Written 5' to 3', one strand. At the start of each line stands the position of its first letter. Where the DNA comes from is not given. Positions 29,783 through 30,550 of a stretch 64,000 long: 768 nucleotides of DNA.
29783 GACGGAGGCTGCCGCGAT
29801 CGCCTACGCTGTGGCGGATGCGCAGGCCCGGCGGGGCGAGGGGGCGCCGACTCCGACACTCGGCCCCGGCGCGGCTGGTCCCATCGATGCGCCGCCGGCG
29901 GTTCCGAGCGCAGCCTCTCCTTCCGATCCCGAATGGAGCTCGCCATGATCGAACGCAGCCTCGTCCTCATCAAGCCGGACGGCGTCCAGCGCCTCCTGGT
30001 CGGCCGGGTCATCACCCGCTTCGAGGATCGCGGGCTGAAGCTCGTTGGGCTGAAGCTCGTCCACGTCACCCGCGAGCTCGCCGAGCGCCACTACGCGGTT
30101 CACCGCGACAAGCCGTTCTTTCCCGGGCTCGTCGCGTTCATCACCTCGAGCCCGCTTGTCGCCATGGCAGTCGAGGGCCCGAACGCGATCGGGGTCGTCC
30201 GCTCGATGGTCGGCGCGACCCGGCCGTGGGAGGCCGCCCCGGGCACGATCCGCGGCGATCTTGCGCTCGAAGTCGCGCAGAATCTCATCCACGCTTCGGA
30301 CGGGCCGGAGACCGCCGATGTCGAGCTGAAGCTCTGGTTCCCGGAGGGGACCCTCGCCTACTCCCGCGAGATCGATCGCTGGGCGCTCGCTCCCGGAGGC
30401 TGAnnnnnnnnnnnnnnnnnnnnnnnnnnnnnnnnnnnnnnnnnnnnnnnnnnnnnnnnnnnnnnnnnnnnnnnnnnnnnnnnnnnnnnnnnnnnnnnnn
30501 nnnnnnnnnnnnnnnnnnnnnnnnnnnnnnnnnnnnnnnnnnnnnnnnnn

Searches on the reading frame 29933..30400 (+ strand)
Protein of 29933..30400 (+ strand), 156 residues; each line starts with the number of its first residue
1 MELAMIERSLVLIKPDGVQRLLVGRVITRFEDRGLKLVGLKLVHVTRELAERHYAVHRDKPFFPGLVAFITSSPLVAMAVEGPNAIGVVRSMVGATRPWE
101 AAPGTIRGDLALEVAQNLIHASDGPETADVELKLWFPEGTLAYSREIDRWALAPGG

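Call 49: search_protein_families(library=pfam, proteins=[window:29933-30400:+], max_evalue=0.0001)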
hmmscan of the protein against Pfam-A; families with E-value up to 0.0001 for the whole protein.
window:29933-30400:+ (156 aa): 1 family
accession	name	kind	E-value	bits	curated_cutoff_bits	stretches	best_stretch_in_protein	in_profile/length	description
PF00334.24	NDK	-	3.6e-52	176.3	27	1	7-138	1-132/135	Nucleoside diphosphate kinase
